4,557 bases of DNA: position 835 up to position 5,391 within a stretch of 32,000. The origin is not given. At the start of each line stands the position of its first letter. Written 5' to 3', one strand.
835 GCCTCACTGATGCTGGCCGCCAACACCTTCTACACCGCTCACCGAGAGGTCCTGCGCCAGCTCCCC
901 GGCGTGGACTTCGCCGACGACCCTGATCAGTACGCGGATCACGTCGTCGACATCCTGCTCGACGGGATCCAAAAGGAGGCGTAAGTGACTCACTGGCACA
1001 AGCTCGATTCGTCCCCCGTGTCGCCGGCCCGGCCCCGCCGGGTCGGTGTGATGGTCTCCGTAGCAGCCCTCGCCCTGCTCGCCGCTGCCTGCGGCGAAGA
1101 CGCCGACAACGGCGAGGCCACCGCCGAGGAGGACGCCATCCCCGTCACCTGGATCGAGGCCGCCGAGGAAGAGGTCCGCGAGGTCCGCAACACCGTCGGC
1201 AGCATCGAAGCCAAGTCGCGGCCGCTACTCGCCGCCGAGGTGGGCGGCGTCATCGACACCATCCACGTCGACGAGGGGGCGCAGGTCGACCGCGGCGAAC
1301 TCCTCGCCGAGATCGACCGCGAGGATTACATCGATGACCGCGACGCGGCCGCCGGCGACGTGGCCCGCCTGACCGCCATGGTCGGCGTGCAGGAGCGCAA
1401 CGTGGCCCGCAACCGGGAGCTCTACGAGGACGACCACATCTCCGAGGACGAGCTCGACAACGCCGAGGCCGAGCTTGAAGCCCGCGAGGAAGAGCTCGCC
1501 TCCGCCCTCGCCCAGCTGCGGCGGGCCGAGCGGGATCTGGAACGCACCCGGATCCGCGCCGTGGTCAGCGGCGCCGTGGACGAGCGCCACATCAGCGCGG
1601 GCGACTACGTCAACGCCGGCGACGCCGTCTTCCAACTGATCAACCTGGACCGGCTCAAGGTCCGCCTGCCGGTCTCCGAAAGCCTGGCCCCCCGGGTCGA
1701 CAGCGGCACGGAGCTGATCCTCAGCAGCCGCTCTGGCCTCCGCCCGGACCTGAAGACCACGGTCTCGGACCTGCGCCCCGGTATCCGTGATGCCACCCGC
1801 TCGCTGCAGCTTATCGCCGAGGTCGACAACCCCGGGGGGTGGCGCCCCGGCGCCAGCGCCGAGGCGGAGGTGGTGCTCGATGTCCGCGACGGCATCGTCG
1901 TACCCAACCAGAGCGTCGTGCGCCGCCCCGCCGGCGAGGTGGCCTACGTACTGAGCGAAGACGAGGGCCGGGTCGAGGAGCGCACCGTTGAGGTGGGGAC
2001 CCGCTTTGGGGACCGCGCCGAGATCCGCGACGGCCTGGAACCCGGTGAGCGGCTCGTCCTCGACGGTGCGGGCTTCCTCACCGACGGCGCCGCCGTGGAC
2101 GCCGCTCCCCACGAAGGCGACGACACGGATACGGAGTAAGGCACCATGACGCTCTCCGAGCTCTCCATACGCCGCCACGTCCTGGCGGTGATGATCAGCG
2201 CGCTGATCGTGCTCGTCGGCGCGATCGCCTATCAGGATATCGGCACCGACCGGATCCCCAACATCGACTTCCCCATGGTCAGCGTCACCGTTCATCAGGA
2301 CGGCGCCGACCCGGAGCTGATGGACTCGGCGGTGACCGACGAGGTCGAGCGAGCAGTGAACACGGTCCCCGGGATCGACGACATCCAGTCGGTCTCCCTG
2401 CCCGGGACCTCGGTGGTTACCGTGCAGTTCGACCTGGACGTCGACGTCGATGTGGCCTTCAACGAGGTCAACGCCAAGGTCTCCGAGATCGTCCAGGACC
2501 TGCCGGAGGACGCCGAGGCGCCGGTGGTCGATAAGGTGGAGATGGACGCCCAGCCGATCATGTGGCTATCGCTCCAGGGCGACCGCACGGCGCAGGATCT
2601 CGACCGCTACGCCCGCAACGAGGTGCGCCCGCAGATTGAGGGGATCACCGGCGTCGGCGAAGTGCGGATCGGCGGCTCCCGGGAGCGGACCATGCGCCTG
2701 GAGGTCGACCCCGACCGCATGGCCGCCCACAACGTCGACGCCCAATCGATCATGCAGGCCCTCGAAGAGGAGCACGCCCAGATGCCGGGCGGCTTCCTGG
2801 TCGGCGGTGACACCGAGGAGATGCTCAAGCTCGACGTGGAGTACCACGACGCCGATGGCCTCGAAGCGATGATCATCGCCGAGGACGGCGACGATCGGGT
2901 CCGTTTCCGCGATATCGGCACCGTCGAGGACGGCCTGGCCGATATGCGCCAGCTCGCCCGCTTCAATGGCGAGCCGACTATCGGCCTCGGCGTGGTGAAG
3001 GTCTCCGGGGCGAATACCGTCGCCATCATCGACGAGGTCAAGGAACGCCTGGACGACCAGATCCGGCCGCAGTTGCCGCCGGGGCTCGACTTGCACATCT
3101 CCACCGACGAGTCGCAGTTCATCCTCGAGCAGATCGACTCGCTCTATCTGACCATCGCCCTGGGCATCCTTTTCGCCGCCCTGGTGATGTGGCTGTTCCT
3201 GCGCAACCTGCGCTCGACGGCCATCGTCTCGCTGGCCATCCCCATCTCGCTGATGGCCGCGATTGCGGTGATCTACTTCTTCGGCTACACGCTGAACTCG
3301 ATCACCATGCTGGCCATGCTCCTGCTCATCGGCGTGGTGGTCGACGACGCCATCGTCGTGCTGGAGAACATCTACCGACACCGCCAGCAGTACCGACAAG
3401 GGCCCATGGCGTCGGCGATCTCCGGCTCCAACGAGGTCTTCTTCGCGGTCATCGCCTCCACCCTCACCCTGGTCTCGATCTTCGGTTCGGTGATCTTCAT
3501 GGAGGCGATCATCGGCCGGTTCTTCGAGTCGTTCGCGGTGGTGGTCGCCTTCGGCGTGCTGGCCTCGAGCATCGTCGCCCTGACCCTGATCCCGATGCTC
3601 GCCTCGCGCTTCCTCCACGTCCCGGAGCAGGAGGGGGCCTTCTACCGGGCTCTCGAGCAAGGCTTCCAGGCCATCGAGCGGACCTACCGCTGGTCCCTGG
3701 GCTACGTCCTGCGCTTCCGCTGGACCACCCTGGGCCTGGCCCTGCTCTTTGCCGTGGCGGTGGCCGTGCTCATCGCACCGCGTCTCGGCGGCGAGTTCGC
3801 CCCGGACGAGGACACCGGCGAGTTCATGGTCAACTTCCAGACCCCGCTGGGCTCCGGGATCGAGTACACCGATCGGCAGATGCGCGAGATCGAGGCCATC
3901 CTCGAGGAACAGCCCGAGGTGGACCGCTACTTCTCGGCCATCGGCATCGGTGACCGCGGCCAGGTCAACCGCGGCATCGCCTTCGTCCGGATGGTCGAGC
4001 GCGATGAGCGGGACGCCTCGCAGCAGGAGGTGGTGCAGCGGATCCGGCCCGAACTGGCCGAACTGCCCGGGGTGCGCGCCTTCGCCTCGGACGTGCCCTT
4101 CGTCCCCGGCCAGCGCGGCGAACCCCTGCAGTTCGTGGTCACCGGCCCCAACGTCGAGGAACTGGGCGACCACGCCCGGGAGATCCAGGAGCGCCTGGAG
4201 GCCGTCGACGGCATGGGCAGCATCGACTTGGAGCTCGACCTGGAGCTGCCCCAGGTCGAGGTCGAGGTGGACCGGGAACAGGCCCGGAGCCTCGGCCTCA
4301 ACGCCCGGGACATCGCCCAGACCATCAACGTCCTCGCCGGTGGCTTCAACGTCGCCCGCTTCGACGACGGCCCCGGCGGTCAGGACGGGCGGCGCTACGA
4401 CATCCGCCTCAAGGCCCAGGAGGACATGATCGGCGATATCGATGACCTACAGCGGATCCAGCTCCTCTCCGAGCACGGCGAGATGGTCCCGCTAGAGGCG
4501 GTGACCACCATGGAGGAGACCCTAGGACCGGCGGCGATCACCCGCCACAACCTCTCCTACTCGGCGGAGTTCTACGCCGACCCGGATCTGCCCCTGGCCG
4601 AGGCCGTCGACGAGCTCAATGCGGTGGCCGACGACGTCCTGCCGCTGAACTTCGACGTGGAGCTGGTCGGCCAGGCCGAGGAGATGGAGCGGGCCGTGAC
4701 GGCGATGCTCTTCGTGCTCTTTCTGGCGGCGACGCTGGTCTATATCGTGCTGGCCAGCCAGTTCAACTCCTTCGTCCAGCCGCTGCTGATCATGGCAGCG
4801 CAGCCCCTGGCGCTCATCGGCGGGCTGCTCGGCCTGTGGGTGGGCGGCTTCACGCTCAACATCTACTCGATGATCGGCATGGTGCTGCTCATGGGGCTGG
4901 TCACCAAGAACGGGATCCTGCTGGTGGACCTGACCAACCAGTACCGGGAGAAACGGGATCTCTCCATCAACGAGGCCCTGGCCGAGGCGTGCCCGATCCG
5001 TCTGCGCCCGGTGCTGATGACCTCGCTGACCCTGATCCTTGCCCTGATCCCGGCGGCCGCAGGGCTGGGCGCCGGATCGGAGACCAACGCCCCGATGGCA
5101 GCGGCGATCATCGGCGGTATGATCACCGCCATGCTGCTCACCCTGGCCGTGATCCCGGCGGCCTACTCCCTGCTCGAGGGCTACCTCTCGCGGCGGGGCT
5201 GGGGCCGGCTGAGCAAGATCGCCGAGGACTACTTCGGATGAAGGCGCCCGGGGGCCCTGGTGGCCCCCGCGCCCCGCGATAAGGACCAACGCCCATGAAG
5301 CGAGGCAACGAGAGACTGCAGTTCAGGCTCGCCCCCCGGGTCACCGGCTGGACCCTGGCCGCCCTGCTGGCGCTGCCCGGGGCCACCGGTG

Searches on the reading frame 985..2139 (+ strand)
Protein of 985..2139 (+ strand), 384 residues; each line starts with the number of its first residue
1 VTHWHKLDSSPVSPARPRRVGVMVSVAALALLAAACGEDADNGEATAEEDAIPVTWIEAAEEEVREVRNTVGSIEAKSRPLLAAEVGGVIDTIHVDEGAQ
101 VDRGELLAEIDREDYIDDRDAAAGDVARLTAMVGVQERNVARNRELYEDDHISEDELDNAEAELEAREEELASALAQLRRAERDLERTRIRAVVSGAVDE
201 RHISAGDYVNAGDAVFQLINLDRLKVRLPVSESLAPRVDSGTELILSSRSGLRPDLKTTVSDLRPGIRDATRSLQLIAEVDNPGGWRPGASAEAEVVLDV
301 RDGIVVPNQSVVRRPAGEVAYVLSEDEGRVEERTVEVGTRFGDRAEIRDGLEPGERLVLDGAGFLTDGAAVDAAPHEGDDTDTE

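Call 74: search_protein_families(library=pfam, proteins=[window:985-2139:+], max_evalue=0.00001)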
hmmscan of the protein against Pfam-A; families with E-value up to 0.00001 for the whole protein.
window:985-2139:+ (384 aa): 4 families
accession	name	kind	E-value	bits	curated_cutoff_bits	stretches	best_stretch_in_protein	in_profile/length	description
PF16576.10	HlyD_D23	-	2.4e-18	66.7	30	1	70-285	8-206/214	Barrel-sandwich domain of CusB or HlyD membrane-fusion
PF13437.12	HlyD_3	-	1.4e-17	64.8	22.2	1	190-289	2-106/106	HlyD family secretion protein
PF13533.13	Biotin_lipoyl_2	-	2e-07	31.1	29.8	0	82-111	3-32/32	Biotin-lipoyl like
PF00364.28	Biotin_lipoyl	-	6.6e-06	26.3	22.1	0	82-110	45-73/73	Biotin-requiring enzyme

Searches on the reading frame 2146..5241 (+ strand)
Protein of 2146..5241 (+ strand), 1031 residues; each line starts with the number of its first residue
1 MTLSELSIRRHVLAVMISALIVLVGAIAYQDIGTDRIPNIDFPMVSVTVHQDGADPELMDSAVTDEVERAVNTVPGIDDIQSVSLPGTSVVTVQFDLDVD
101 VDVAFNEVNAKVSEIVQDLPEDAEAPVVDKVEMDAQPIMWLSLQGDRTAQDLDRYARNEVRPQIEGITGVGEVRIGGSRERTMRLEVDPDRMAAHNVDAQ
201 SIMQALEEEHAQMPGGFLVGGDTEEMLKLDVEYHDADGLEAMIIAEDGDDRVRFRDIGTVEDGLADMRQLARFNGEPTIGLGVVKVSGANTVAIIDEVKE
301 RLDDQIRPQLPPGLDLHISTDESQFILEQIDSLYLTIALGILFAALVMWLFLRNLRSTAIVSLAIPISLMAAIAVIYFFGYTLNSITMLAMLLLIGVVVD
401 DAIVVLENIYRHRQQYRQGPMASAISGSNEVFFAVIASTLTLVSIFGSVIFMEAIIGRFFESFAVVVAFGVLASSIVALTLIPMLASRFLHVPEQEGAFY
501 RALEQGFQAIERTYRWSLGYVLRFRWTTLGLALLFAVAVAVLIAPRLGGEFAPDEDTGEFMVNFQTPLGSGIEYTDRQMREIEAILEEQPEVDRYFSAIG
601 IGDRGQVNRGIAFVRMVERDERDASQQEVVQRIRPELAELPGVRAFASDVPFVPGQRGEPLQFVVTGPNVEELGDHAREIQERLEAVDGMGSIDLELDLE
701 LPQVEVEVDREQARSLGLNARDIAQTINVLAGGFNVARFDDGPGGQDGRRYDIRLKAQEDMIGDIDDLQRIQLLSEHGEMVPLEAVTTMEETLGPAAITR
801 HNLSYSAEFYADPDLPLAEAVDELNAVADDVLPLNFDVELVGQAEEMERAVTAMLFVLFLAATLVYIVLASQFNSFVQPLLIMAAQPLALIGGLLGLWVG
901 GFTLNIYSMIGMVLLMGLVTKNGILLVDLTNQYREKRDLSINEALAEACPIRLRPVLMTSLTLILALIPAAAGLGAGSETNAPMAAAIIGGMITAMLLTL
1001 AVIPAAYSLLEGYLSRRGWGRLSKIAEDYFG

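Call 74: search_protein_families(library=pfam, proteins=[window:2146-5241:+], max_evalue=0.00001)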
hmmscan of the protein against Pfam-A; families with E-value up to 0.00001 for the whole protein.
window:2146-5241:+ (1031 aa): 3 families
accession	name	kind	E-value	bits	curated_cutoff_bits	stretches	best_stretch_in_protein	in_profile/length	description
PF00873.25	ACR_tran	-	3.1e-258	859.9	28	1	4-1010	2-1020/1021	AcrB/AcrD/AcrF family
PF03176.21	MMPL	-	2.2e-10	40.4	20.5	1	333-487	145-300/333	MMPL family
PF02355.23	SecD_SecF_C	-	4.4e-07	29.9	20.5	1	337-485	35-186/189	Protein export membrane protein SecD/SecF, C-terminal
